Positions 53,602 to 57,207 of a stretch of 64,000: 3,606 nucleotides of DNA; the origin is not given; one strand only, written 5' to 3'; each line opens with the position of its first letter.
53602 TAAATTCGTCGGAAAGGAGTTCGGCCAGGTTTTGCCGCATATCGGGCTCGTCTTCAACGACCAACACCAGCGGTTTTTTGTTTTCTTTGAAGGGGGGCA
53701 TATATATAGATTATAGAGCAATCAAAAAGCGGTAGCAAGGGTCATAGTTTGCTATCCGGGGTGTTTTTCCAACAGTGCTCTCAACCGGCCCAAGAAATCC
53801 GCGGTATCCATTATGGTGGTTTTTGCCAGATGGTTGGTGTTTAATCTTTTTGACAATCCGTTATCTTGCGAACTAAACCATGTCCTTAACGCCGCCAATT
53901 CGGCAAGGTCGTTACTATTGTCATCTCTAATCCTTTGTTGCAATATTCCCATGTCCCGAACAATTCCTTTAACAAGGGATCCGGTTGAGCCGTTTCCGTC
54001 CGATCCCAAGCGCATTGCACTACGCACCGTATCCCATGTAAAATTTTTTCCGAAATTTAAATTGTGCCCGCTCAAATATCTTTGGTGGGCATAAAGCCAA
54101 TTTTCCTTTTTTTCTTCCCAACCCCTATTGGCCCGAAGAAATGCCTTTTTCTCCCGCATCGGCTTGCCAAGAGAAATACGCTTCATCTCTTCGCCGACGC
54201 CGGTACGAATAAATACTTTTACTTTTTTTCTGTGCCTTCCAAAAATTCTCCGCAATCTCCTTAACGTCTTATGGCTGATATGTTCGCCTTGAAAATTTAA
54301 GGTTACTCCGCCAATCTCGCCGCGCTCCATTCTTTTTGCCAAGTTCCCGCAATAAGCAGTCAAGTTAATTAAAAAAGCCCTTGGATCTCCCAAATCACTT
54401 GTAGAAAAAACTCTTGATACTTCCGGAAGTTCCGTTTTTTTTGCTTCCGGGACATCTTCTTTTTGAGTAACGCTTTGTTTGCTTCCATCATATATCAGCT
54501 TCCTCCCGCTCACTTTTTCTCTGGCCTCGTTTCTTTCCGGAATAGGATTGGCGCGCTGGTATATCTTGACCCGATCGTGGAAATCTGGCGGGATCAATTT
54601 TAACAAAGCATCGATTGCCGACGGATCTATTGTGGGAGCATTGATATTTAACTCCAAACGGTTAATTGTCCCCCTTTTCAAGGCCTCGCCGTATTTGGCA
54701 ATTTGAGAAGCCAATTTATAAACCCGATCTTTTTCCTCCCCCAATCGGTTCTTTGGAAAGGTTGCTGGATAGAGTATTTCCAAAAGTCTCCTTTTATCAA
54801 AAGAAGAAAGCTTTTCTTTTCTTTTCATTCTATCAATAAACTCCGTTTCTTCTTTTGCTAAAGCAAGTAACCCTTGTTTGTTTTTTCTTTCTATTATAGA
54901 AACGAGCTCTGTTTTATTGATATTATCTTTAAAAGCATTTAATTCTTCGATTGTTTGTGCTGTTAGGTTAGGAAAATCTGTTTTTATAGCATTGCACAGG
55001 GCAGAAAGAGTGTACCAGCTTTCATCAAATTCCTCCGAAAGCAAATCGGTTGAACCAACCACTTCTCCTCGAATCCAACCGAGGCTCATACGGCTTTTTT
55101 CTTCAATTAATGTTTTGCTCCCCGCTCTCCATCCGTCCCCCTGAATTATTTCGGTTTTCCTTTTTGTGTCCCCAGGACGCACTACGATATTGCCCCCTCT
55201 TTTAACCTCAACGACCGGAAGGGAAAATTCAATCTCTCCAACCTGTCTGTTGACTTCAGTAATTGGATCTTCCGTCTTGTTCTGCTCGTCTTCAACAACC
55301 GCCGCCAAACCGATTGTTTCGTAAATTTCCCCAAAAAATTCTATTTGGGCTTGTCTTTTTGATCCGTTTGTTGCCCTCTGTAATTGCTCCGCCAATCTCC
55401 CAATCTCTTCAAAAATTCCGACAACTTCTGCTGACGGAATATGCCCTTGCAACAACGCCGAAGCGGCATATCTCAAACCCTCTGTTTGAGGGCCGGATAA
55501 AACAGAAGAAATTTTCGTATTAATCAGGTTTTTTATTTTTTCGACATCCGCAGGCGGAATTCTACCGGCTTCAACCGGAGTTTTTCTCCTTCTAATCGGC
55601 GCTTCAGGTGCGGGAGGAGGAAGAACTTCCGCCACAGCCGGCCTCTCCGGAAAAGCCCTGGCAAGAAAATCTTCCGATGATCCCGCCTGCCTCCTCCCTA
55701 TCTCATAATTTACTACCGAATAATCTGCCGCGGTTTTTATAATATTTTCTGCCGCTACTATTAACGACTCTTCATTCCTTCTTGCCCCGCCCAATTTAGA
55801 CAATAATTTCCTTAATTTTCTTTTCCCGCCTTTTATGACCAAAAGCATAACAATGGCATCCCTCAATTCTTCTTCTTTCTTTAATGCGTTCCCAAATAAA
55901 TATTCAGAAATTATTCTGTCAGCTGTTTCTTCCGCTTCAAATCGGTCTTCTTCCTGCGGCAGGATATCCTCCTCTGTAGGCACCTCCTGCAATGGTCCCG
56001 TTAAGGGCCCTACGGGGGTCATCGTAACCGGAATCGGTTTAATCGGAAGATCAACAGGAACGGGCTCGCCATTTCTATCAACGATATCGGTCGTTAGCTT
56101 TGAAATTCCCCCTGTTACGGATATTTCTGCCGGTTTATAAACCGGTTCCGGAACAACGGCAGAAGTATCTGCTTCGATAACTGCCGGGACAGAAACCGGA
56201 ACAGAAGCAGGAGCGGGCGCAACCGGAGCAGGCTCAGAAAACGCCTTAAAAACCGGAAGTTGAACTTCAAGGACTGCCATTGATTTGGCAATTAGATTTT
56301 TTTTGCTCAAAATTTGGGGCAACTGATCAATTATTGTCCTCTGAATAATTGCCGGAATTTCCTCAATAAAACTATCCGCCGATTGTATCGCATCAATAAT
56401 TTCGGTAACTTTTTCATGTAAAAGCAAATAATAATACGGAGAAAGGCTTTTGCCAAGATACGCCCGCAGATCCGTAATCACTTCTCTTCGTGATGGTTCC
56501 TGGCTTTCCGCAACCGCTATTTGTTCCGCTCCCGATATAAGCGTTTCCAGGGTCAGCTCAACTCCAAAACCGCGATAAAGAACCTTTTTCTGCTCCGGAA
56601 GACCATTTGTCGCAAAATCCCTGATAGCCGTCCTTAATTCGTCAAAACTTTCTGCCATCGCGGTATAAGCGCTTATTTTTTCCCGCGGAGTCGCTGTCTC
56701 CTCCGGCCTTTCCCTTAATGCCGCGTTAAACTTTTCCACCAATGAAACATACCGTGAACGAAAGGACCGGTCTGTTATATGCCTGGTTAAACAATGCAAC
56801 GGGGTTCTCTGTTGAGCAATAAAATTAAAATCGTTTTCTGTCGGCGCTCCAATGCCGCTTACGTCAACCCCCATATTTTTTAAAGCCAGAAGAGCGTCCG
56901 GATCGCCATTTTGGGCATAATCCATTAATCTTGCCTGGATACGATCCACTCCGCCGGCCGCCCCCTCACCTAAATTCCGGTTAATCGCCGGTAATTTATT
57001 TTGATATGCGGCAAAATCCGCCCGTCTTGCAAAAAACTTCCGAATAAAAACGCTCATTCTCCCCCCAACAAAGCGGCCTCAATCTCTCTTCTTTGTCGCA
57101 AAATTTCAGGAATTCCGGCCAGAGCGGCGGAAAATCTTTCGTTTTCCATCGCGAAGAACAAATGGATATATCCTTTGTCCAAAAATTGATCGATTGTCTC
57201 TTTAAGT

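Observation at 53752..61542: Co-directional, translationally coupled cluster of four large proteins with no recognisable domains, upstream of a tandem-REC regulator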

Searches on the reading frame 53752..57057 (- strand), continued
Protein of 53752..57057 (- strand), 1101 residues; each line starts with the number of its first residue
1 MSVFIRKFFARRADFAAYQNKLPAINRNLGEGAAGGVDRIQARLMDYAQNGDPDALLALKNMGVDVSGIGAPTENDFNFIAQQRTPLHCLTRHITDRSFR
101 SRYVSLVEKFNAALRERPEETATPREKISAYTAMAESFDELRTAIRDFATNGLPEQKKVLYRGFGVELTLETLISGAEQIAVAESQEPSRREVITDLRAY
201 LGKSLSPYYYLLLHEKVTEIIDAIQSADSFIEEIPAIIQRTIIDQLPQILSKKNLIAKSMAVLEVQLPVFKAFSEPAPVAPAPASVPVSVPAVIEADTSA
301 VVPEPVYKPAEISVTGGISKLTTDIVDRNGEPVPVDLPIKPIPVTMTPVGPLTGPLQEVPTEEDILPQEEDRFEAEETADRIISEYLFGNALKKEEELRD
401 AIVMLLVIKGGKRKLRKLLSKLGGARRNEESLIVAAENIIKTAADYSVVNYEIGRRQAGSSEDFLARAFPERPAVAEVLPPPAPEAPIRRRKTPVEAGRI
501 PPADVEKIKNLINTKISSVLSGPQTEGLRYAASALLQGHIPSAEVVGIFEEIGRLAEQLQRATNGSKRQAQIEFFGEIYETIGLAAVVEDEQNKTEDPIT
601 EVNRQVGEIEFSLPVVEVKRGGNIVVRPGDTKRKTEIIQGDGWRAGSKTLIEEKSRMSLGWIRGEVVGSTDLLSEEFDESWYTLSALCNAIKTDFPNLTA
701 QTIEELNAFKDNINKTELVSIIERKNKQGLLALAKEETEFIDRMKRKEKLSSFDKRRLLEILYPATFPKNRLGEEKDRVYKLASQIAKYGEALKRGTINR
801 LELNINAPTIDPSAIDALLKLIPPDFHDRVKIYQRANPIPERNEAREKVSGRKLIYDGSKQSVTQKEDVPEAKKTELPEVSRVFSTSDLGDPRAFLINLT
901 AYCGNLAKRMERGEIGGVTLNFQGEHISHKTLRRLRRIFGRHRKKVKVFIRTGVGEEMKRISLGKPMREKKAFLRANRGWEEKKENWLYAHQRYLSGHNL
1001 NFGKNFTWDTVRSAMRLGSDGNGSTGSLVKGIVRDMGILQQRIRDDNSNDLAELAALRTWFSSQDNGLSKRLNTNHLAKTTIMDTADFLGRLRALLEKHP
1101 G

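Call 54: find_encoding_contigs(protein=P0003, flank=10000, max_places=4)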
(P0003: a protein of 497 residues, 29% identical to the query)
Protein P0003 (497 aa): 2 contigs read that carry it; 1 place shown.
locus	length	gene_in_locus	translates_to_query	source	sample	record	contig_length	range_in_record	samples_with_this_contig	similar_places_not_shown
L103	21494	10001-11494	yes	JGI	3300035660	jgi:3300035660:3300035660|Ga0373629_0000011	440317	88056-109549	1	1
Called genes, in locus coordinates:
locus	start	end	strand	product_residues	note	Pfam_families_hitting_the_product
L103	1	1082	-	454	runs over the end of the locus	PF04055:Radical_SAM, PF06968:BATS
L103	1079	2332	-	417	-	PF01455:HupF_HypC, PF04055:Radical_SAM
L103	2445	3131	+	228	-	-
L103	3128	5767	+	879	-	-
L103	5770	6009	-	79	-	PF01155:HypA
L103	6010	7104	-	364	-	PF00383:dCMP_cyt_deam_1, PF14437:MafB19-deam, PF01872:RibD_C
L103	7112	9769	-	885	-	-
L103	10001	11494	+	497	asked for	-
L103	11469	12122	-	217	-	PF00834:Ribul_P_3_epim, PF00215:OMPdecase (faint)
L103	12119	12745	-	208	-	PF03793:PASTA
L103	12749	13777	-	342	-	PF00069:Pkinase, PF07714:PK_Tyr_Ser-Thr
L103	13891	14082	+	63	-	-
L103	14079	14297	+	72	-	-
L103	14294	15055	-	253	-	PF01513:NAD_kinase, PF20143:NAD_kinase_C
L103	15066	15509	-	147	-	-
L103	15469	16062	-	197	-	PF01728:FtsJ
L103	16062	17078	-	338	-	PF01087:GalP_UDP_transf, PF16268:DUF4921, PF16285:DUF4931_N, PF02744:GalP_UDP_tr_C, PF11969:DcpS_C (faint), PF01230:HIT (weak)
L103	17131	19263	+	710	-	PF09976:TPR_21 (faint), PF12895:ANAPC3 (faint), PF13428:TPR_14 (faint), PF13174:TPR_6 (weak), PF13432:TPR_16 (weak), PF13174:TPR_6 (weak), PF13432:TPR_16 (weak), PF01464:SLT, +7 more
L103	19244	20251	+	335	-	PF05496:RuvB_N, PF00004:AAA, PF07728:AAA_5 (weak), PF17864:AAA_lid_4, PF05491:WHD_RuvB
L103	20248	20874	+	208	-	PF00475:IGPD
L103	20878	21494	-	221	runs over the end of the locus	PF00149:Metallophos, PF12850:Metallophos_2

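Call 55: find_encoding_contigs(protein=P0010, flank=10000, max_places=4)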
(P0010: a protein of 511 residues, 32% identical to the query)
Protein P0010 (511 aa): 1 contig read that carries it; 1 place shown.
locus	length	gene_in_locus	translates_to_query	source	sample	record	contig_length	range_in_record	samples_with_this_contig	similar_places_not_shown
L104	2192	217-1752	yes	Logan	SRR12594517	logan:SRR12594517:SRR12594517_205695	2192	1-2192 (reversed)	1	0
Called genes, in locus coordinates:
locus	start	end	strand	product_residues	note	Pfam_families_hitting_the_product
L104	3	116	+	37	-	?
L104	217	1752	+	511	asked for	-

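Call 56: find_encoding_contigs(protein=P0008, flank=10000, max_places=4)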
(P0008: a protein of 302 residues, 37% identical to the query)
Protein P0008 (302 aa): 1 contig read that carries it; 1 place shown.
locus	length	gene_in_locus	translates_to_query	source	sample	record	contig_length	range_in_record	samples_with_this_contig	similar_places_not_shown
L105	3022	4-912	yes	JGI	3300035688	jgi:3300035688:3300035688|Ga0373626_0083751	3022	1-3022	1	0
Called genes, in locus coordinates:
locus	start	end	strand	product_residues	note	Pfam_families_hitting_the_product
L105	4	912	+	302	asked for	-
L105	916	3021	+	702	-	?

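Call 68: find_encoding_contigs(protein=P0012, flank=10000, max_places=3)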
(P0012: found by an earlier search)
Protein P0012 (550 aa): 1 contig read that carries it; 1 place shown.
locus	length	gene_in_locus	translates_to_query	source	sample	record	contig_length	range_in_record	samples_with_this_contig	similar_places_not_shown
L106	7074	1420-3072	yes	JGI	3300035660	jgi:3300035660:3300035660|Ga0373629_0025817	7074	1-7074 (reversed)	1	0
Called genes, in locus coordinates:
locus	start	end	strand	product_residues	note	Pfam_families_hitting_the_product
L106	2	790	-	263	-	?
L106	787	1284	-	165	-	PF01327:Pep_deformylase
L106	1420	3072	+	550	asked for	-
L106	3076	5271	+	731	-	PF04607:RelA_SpoT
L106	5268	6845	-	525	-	PF00270:DEAD, PF04851:ResIII, PF18319:Zn_ribbon_PriA, PF00271:Helicase_C (weak), PF18074:PriA_C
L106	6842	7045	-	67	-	PF17764:PriA_3primeBD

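Call 103: find_encoding_contigs(protein=P0006, flank=8000, max_places=2)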
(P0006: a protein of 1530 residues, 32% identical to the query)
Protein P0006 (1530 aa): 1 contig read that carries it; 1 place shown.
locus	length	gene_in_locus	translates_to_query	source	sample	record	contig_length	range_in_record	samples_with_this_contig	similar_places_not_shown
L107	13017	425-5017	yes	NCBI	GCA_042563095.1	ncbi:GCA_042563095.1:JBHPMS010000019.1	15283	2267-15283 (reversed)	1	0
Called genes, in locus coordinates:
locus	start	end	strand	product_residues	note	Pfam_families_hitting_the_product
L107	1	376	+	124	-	?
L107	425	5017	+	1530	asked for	PF00176:SNF2-rel_dom, PF00271:Helicase_C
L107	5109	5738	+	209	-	-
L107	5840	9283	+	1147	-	-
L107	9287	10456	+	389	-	-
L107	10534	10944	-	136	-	PF12844:HTH_19, PF01381:HTH_3 (weak)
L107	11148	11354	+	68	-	PF04545:Sigma70_r4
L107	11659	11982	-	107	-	PF07963:N_methyl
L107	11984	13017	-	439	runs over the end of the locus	PF00675:Peptidase_M16, PF05193:Peptidase_M16_C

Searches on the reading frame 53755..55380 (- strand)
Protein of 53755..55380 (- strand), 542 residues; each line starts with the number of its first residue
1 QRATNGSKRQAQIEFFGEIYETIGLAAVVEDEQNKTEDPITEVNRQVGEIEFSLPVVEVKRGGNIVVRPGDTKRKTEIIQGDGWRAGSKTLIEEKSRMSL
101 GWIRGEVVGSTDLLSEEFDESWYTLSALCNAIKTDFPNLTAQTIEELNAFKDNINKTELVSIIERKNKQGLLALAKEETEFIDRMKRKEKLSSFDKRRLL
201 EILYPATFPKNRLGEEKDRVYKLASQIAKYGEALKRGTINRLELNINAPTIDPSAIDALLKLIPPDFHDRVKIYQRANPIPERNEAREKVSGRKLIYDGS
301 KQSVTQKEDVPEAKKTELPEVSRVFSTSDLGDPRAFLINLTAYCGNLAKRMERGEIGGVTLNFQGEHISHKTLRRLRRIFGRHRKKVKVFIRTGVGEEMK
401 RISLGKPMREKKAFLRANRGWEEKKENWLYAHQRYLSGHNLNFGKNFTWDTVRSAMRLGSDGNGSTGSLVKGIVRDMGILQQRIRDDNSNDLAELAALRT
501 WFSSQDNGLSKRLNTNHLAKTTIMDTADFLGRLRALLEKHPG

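Call 71: predict_structure(alignment_id=A4)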
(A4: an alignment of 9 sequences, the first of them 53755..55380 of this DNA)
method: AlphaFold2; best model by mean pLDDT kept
length: 542 residues; sequences in the alignment: 9
mean_pLDDT: 80.4   pTM: 0.47
mean pLDDT of the five models: 80.4, 79.7, 79.3, 78.6, 77.6
residues with pLDDT >= 90: 201; 70-90: 219; 50-70: 86; < 50: 36
segments of 3 or more residues with pLDDT < 50: 283-290, 303-316, 408-412, 460-464
pLDDT, mean of each block of 10 residues (from residue 1): 60 80 86 79 92 90 78 93 94 80 62 72 84 95 93 94 96 90 93 90 86 76 94 97 89 88 95 82 45 82 37 52 69 75 90 89 74 88 88 61 62 56 86 73 70 69 65 91 85 92 78 77 90 93 71
secondary structure, 60 per line:
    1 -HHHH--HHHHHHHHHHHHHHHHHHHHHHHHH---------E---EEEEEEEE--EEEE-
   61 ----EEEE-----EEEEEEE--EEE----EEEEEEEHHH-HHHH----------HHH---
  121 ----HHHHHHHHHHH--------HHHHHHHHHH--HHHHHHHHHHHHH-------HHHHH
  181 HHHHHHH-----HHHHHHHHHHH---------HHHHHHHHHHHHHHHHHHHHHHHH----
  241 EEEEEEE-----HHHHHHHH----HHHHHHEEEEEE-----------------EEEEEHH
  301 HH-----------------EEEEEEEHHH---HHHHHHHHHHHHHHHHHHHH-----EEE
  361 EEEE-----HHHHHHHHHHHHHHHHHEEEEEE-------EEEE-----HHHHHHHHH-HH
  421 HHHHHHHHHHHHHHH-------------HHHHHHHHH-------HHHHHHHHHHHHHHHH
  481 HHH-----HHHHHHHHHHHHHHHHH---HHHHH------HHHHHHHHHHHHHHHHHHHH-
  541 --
elements in order: H2-5 H8-32 E46-53 E56-59 E65-68 E74-80 E83-85 E90-96 H101-104 H125-135 H144-153 H156-168 H176-187 H193-203 H213-236 E241-247 H253-260 H265-270 E271-276 E294-298 H299-302 E320-326 H333-352 E358-364 H370-386 E387-392 E400-403 H409-417 H419-435 H449-457 H465-483 H489-505 H509-513 H520-539

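Call 74: fold_search(model_id=the predicted structure, library=pdb)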
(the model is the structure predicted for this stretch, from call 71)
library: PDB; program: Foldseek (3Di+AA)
matches with E <= 10: 723; with E <= 0.001: 0
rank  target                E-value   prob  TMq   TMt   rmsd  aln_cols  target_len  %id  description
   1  9w3w_A                1.0e-01  0.13  0.11  0.08  20.5       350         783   12  Structure of Csm6 from Actinomyces procaprae in complex with cyclic penta-adenylate (released 2026-03-04)
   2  5efz_A                1.3e-01  0.10  0.09  0.13  16.2       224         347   13  Monoclinic structure of the acetyl esterase MekB (released 2015-12-16)
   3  8zwo_C                1.6e-01  0.23  0.13  0.19  17.7       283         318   11  Structure of CTF18-PCNA with ATP (released 2025-06-18)
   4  7tid_E                1.9e-01  0.28  0.14  0.20  18.6       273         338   11  Structure of the yeast clamp loader (Replication Factor C RFC) bound to the sliding clamp (Proliferating Cell Nuclear  (released 2022-02-16)
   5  5d2e                  1.9e-01  0.15  0.11  0.12  18.5       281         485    8  crystal structure of an N-terminal ketoreductase from macrolactin assembly line (released 2015-08-26)
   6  6tug_A                2.7e-01  0.08  0.11  0.14  24.1       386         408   11  Enterococcus italicus Csm6 bound to cyclic hexa-2'-fluoro-hexa-dAMP (released 2020-02-26)
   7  8tl0_D                3.0e-01  0.11  0.09  0.10  20.8       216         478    7  Structure of activated SAVED-CHAT filament (released 2024-03-06)
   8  8tw7_5                3.1e-01  0.16  0.13  0.18  18.5       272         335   10  Cryo-EM structure of S. cerevisiae Ctf18-RFC-PCNA complex in Apo state conformation I (released 2024-09-04)
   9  3ndb_B                3.3e-01  0.10  0.14  0.18  22.6       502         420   12  Crystal structure of a signal sequence bound to the signal recognition particle (released 2011-02-23)
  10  7kpv_D                3.5e-01  0.35  0.14  0.10  14.4       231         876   10  Structure of kinase and Central lobes of yeast CKM (released 2021-01-27)
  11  2bf4_A                4.0e-01  0.35  0.10  0.09  12.6       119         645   10  A second FMN-binding site in yeast NADPH-cytochrome P450 reductase suggests a novel mechanism of electron transfer by  (released 2006-01-17)
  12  6om8_J                4.0e-01  0.11  0.13  0.15  17.2       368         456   10  Caenorhabditis Elegans UDP-Glucose Dehydrogenase in complex with UDP-Xylose (released 2019-05-22)
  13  3kft_A                4.3e-01  0.21  0.10  0.13  11.0       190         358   13  Crystal structure of Pentaerythritol Tetranitrate Reductase complex with 1,4,5,6-tetrahydro NADH (released 2010-02-02)
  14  2fqz_C                4.3e-01  0.06  0.08  0.12  21.4       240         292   14  Metal-depleted Ecl18kI in complex with uncleaved DNA (released 2006-06-20)
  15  8em1_A                4.7e-01  0.21  0.11  0.12  19.0       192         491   14  Type IIS Restriction Endonuclease PaqCI, DNA Unbound (released 2023-03-22)
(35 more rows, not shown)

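Call 90: fold_search(model_id=the predicted structure, library=viral)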
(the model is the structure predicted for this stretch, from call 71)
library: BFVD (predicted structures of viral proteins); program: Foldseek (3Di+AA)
matches with E <= 10: 558; with E <= 0.001: 1
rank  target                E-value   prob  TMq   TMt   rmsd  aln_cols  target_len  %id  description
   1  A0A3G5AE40            5.6e-04  0.54  0.13  0.12  30.2       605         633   10  Uncharacterized protein [Hyperionvirus sp.]
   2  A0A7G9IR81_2          1.0e-02  0.84  0.15  0.09  19.6       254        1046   13  Uncharacterized protein (Fragment) [Thrips tabaci associated virga-like virus 2]
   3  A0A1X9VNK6            1.5e-02  0.41  0.13  0.17  29.5       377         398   11  Uncharacterized protein [Mimivirus AB-566-O17]
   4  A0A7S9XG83            2.9e-02  0.41  0.11  0.21  16.1       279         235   11  (no name in the UniProt tables at hand)
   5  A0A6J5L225            4.8e-02  0.21  0.09  0.16  16.4       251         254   13  Uncharacterized protein [uncultured Caudovirales phage]
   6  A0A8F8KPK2            5.1e-02  0.63  0.12  0.12  13.2       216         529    9  DNA polymerase delta [Clandestinovirus]
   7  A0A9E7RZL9            7.0e-02  0.14  0.12  0.19  17.1       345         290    9  Polynucleotide kinase PNKP phosphatase domain-containing protein [Escherichia phage EC150]
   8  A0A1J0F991            9.1e-02  0.08  0.08  0.10  20.8       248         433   10  (no name in the UniProt tables at hand)
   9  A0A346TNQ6            1.0e-01  0.18  0.15  0.12  17.6       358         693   13  (no name in the UniProt tables at hand)
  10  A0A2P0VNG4            1.1e-01  0.25  0.10  0.14  20.6       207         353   13  Glycosyltransferase family 1 protein [Tetraselmis virus 1]
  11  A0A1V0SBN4            1.1e-01  0.06  0.08  0.08  19.5       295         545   14  ABC transporter [Catovirus CTV1]
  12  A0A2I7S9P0            1.4e-01  0.23  0.12  0.09  18.9       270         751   12  (no name in the UniProt tables at hand)
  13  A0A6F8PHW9            1.5e-01  0.95  0.13  0.08  12.2       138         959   14  (no name in the UniProt tables at hand)
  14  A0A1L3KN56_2          1.5e-01  0.11  0.12  0.06  23.8       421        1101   11  RNA-directed RNA polymerase [Wenling crustacean virus 15]
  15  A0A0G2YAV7            1.6e-01  0.16  0.14  0.18  21.4       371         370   11  Replication factor c small subunit [Acanthamoeba polyphaga mimivirus Kroon]
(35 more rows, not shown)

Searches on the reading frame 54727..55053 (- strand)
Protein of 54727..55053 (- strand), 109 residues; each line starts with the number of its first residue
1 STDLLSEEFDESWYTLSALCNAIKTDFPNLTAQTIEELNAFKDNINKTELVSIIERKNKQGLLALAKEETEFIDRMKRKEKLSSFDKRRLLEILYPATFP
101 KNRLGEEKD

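Call 102: search_solved_structures(query=A5, max_evalue=10)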
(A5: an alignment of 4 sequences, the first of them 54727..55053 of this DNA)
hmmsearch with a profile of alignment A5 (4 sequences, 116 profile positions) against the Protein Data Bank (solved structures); distinct sequences matched with E-value up to 10: 2.
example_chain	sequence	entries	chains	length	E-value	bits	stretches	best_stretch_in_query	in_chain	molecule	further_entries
8iof_A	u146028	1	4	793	0.41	13.9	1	13-35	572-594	Benzylsuccinate synthase alpha subunit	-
2op8_A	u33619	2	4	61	0.48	13.7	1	49-90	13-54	Probable tautomerase ywhB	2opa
